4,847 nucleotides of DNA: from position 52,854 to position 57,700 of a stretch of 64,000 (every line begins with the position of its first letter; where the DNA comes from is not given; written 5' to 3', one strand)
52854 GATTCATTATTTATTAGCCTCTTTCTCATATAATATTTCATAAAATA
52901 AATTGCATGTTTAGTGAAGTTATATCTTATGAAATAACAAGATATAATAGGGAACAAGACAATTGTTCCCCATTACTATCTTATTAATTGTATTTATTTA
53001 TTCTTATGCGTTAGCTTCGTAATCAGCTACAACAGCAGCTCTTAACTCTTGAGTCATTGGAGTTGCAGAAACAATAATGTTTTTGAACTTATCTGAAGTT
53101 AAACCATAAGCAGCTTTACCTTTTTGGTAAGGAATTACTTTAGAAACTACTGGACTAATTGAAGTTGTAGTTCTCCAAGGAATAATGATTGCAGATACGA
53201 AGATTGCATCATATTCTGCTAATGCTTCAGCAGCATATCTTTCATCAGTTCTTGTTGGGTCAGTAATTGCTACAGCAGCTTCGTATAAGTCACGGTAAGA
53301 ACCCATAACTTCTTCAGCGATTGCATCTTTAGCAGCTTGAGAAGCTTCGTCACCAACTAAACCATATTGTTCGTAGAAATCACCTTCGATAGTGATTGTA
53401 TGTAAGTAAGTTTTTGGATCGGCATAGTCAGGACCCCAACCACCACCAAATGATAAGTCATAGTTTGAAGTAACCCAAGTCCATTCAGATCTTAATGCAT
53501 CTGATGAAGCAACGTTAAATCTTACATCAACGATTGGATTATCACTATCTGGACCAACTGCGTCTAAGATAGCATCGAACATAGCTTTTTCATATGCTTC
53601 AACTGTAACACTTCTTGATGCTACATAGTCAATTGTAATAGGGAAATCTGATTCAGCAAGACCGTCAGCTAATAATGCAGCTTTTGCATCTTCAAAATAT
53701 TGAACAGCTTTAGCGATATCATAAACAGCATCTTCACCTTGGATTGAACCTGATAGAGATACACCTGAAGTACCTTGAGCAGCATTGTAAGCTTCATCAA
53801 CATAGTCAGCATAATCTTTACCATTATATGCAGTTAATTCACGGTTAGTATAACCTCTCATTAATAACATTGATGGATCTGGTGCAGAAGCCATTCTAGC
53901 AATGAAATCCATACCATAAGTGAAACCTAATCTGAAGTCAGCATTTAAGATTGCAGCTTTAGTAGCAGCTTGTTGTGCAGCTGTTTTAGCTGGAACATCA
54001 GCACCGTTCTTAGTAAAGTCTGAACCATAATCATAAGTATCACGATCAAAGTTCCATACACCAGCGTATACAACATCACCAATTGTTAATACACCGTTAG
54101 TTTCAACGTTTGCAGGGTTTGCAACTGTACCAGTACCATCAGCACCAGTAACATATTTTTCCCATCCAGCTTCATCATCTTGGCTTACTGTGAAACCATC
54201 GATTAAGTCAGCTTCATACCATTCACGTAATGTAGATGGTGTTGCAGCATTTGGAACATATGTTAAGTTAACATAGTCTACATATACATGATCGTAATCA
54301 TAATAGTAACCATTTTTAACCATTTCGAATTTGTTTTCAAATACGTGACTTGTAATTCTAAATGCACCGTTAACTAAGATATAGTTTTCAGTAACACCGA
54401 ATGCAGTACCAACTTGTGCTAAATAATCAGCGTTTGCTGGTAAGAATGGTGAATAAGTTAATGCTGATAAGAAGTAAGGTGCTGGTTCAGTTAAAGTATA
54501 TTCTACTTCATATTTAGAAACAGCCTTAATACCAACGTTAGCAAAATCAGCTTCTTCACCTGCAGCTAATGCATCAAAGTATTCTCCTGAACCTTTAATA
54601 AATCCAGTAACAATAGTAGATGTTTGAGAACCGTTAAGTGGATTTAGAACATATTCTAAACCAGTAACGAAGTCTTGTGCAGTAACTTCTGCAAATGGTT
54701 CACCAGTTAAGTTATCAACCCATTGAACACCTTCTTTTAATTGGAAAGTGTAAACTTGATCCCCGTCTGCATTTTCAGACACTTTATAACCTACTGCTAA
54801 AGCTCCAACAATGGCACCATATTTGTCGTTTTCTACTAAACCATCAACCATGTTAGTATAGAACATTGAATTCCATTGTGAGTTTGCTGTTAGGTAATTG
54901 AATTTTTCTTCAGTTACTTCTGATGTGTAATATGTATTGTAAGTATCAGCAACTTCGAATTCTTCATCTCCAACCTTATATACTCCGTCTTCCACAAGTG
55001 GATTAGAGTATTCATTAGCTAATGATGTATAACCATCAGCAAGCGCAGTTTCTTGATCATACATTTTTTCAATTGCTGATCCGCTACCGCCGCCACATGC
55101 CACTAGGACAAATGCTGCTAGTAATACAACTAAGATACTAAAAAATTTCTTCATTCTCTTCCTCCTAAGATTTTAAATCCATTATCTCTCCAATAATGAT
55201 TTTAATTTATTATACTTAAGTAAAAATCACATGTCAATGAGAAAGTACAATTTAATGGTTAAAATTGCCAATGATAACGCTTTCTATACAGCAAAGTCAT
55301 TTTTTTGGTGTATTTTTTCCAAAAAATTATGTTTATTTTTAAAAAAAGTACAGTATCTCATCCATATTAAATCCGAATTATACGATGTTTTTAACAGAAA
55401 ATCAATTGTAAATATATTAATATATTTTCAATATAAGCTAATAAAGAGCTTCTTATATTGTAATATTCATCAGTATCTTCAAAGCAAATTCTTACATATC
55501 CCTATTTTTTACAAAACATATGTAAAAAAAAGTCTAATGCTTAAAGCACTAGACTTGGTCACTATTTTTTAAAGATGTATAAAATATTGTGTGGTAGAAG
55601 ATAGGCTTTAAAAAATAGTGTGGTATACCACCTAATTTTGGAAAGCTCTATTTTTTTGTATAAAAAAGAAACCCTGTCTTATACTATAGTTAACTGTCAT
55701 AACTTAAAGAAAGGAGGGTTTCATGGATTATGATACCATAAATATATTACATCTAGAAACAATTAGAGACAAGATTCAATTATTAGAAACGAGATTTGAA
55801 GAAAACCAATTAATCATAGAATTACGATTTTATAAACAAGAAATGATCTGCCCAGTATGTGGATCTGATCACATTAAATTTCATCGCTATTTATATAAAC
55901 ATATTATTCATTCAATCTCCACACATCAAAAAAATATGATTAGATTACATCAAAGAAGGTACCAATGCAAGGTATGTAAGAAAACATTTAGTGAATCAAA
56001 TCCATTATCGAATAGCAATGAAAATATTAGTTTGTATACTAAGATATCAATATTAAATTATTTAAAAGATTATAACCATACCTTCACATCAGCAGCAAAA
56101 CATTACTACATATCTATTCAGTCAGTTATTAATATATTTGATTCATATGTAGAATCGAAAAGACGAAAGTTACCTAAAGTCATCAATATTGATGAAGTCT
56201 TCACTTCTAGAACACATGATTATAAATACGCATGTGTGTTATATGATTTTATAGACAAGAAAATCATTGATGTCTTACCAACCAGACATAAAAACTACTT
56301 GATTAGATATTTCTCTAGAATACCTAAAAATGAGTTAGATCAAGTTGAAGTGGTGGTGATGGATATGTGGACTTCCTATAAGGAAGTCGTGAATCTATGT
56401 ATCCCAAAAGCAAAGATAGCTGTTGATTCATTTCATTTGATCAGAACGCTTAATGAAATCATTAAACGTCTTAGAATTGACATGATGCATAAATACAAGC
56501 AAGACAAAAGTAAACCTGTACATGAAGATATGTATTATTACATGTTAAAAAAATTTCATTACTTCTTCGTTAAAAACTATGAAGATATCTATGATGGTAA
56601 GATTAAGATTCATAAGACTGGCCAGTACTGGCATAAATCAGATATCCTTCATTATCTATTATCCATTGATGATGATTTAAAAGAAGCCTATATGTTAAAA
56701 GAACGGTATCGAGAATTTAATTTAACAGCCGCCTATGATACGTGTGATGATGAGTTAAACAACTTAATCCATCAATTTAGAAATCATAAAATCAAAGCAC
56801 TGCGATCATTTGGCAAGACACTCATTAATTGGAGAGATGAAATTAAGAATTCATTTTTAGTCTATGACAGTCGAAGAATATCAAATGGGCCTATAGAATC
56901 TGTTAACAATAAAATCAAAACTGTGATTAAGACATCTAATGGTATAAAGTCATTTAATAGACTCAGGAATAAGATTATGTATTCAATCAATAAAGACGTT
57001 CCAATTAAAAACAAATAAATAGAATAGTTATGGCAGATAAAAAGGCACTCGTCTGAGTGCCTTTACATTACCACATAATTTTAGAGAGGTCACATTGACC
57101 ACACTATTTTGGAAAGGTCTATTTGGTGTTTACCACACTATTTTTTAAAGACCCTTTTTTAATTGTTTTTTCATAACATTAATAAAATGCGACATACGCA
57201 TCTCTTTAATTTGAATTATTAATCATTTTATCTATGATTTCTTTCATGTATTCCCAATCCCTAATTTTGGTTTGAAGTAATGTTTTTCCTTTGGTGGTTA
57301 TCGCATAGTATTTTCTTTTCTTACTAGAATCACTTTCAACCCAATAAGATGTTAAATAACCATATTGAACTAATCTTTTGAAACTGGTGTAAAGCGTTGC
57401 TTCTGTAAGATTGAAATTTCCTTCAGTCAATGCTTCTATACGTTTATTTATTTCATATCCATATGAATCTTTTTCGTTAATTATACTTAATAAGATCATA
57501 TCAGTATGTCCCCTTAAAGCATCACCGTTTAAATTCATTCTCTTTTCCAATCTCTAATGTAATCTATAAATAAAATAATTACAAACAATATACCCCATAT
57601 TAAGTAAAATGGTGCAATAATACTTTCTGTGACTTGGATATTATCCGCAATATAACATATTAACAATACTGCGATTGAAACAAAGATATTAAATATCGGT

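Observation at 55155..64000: Mosaic accessory island downstream of opp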

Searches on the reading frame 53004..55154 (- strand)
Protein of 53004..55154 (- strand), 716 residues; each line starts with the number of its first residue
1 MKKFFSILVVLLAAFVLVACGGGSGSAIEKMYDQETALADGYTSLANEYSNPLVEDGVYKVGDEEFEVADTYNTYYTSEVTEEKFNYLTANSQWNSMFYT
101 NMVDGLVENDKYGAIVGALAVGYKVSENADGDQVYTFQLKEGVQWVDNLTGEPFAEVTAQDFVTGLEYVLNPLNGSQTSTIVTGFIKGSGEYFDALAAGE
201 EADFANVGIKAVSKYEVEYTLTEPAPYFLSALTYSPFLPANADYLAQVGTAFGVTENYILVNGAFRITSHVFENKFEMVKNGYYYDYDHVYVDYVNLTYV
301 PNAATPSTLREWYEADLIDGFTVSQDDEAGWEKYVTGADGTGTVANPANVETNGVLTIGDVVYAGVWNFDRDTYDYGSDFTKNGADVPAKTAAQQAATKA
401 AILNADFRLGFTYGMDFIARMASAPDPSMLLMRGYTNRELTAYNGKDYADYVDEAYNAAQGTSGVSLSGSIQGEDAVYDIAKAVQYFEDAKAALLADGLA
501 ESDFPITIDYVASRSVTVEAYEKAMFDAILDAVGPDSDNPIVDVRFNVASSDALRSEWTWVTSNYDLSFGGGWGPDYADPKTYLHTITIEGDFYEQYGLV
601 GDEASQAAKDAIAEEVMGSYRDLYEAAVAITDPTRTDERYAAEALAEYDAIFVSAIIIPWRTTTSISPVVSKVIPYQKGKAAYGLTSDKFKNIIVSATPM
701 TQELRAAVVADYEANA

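Call 11: find_encoding_contigs(protein=window:53004-55154:-, flank=10000, max_places=8)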
Protein window:53004-55154:- (716 aa): no gene with exactly this product is on record in the collection.

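Call 12: find_related_loci(query=window:53004-55154:-, collection=genome_contigs, flank=10000)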
Query window:53004-55154:- (716 aa) in genome_contigs; peptide patterns used: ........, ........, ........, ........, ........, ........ (x = any residue, [..] = any of these).
48 stretches matched a pattern; 4 encode a relative of the query (tblastn E <= 1e-3); 3 distinct loci.
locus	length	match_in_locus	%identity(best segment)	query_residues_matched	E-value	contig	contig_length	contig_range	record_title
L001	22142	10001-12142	76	1-714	0e+0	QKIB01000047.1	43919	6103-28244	MAG: Acholeplasmatales bacterium isolate SZUA-569 scaffold_1462, whole genome shotgun sequence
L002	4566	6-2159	69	1-715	0e+0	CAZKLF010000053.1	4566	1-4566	MAG TPA_asm: uncultured Mariniplasma sp. isolate SRP191223_co1_51 genome assembly, contig: NODE_28030_length_4566_cov_8.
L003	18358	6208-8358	71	1-713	0e+0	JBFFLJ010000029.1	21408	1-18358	MAG: Candidatus Izemoplasma sp. isolate Mix_mud18.2022.04.15 k141_621535_length_21408_cov_19.2261, whole genome shotgun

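Call 21: find_homologous_proteins(query=window:53004-55154:-, max_evalue=1e-50)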
Query window:53004-55154:- (716 aa): 192 proteins with E <= 1e-50 among 8000 candidates; the best 120 are listed.
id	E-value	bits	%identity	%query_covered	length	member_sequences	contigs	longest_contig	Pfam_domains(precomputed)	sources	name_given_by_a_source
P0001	0.0e+0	1591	100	100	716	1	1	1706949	PF00496.28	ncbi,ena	-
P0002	0.0e+0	1207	76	100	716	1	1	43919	PF00496.28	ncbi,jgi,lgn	-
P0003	0.0e+0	1180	75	100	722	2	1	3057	PF00496.28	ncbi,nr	ncbi:MAG TPA: ABC transporter substrate-binding protein [Acholeplasmataceae bacterium]|nr:ABC transp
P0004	0.0e+0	1145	71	100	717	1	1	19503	PF00496.28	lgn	-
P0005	0.0e+0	1145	72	100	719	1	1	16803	PF00496.28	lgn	-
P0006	0.0e+0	1135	72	100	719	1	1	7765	PF00496.28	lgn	-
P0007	0.0e+0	1133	70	100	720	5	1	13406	PF00496.28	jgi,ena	-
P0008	0.0e+0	1133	72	100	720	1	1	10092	PF00496.28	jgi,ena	-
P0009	0.0e+0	1129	71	100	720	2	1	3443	PF00496.28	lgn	-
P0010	0.0e+0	1124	70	100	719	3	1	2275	PF00496.28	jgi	-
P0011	0.0e+0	1111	69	100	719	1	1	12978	PF00496.28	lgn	-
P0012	0.0e+0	1108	69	100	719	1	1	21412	PF00496.28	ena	-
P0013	0.0e+0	1107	69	100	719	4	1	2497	PF00496.28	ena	-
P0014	0.0e+0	1096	70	100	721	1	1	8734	PF00496.28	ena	-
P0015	1.6e-220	752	52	100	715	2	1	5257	PF00496.28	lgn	-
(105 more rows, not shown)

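Call 23: find_encoding_contigs(protein=P0001, flank=10000, max_places=5)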
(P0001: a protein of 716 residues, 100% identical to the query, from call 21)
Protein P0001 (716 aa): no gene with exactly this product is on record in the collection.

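Call 24: list_cluster_members(proteins=[P0001, P0002, P0003])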
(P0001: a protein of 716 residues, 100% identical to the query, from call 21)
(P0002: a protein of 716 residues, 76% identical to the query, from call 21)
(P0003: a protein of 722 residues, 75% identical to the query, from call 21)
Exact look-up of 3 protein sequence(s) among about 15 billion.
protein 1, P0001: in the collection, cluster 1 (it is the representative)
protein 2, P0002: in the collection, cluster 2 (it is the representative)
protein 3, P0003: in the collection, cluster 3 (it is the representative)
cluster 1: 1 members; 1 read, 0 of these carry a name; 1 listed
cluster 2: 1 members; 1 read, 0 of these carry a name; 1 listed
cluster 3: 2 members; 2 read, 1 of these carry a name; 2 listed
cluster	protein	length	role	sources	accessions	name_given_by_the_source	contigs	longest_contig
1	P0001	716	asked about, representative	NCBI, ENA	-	-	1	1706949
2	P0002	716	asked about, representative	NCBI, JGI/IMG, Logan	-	-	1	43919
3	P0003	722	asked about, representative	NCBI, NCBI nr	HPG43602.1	MAG TPA: ABC transporter substrate-binding protein [Acholeplasmataceae bacterium] | ABC transporter substrate-binding protein [Acholeplasmataceae bacterium]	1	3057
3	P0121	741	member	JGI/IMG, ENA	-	-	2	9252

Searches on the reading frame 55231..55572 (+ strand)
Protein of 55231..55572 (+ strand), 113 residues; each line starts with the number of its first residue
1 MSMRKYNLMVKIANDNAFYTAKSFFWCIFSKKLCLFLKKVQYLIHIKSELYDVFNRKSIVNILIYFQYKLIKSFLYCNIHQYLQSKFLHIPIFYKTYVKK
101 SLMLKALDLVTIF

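Call 22: search_protein_families(library=pfam, proteins=[window:55231-55572:+], max_evalue=10)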
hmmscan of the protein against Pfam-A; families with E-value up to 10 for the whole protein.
window:55231-55572:+ (113 aa): 0 families

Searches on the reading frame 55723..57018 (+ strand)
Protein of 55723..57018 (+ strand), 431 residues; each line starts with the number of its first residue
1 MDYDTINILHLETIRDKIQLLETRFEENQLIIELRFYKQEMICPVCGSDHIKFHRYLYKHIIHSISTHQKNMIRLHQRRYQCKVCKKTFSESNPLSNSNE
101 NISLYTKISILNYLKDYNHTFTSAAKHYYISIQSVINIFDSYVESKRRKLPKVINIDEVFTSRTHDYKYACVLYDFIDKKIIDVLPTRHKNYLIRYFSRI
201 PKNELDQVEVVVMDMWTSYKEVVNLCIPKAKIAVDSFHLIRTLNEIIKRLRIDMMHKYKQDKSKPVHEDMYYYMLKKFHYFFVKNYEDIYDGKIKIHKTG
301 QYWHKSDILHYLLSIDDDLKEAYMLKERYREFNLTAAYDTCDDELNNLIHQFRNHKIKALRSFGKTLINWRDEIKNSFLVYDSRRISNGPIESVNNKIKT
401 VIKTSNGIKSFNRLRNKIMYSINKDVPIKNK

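Call 3: search_protein_families(library=pfam, proteins=[window:55723-57018:+], max_evalue=0.01)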
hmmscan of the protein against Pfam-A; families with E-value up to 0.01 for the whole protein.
window:55723-57018:+ (431 aa): 3 families
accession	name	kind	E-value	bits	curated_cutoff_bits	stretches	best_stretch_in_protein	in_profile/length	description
PF01610.23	DDE_Tnp_ISL3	-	9.9e-51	173.3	23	1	154-418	1-240/240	Transposase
PF14690.11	Zn_ribbon_ISL3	-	0.00014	22.6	25.5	1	40-85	2-47/47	zinc-finger of transposase IS204/IS1001/IS1096/IS1165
PF02701.20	Zn_ribbon_Dof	-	0.0077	16.8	26.6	0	40-92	3-41/59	Dof domain, zinc finger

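Call 4: search_protein_families(library=padloc, proteins=[window:55723-57018:+], max_evalue=0.01)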
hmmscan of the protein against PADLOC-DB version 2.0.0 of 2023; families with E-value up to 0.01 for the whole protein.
window:55723-57018:+ (431 aa): 0 families

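Call 16: search_protein_families(library=ncbifam, proteins=[window:55723-57018:+], max_evalue=0.01)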
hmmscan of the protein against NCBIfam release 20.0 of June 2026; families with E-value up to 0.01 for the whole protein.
window:55723-57018:+ (431 aa): 5 families
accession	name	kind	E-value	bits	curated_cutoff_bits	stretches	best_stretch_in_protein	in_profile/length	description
NF033550.5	transpos_ISL3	equivalog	6.3e-73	246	180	1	32-420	2-369/370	ISL3 family transposase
NF049917.1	ISAon1_downstr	equivalog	1.7e-14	53.7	250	1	180-410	83-314/327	ISAon1 family transposase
NF033558.1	transpos_IS1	equivalog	1.2e-05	25.3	100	1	69-224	10-168/199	IS1 family transposase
NF049919.1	DesA_ISL3_tail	domain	0.0012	19.3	30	0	232-370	2-121/122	DesA/ISL3 alpha bundle tail domain-containing protein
NF050000.1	IS1_IS1595_Zn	domain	0.0053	17.3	28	0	78-91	20-33/34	IS1/IS1595 family N-terminal zinc-binding domain-containing protein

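Call 17: find_encoding_contigs(protein=window:55723-57018:+, flank=10000, max_places=10)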
Protein window:55723-57018:+ (431 aa): no gene with exactly this product is on record in the collection.

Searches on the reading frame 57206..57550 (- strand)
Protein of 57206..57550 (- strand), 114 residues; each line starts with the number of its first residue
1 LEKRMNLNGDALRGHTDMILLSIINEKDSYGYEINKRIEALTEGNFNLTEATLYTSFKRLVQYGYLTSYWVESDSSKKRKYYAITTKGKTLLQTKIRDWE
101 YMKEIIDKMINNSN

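Call 3: search_protein_families(library=pfam, proteins=[window:57206-57550:-], max_evalue=0.01)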
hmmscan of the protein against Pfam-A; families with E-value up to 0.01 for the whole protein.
window:57206-57550:- (114 aa): 1 family
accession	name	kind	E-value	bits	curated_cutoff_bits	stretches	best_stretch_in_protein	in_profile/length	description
PF03551.20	PadR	-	3.9e-22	78.5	27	1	20-93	1-74/75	Transcriptional regulator PadR-like family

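Call 4: search_protein_families(library=padloc, proteins=[window:57206-57550:-], max_evalue=0.01)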
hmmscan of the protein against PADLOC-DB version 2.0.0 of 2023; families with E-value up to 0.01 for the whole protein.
window:57206-57550:- (114 aa): 1 family
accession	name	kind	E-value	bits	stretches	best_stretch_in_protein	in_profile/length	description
PDLC01879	CARF3--CARF_TM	-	0.0029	15.3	1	19-94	160-219/222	-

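Call 16: search_protein_families(library=ncbifam, proteins=[window:57206-57550:-], max_evalue=0.01)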
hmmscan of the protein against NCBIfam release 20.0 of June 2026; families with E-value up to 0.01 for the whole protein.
window:57206-57550:- (114 aa): 5 families
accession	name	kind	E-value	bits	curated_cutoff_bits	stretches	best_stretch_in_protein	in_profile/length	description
TIGR03433.1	padR_acidobact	paralog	9e-24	83.5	101.8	1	13-111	2-100/101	PadR family transcriptional regulator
NF006931.0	PRK09416.1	equivalog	1.3e-10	41.6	112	1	16-108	45-131/135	PadR family transcriptional regulator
NF053635.1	TransRegRv3488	equivalog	4.9e-05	23.5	140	1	39-99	29-88/98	Rv3488 family transcriptional regulator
NF004170.0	PRK05638.1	equivalog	5.1e-05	22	421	1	14-94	370-440/442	threonine synthase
TIGR02719.1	repress_PhaQ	equivalog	0.001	19.4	139.35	1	21-109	30-116/138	poly-beta-hydroxybutyrate-responsive repressor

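Call 28: search_protein_families(library=phrogs, proteins=[window:57206-57550:-], max_evalue=0.01)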
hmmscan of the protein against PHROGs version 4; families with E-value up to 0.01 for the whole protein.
window:57206-57550:- (114 aa): 6 families
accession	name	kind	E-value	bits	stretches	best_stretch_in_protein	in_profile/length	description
phrog_4278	-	unknown function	1.2e-08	35.8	1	19-96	36-108/127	-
phrog_13512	-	transcription regulation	7.1e-05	23.7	1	18-96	9-86/178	transcriptional regulator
phrog_12817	-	transcription regulation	0.00035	21.5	1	36-93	91-141/151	transcriptional regulator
phrog_11046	-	transcription regulation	0.00085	20.1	1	28-93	20-78/94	transcriptional regulator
phrog_2440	-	transcription regulation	0.0014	19.5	1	9-97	23-100/126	transcriptional regulator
phrog_270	-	DNA, RNA and nucleotide metabolism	0.0084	16.5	1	10-92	43-123/383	replication initiation protein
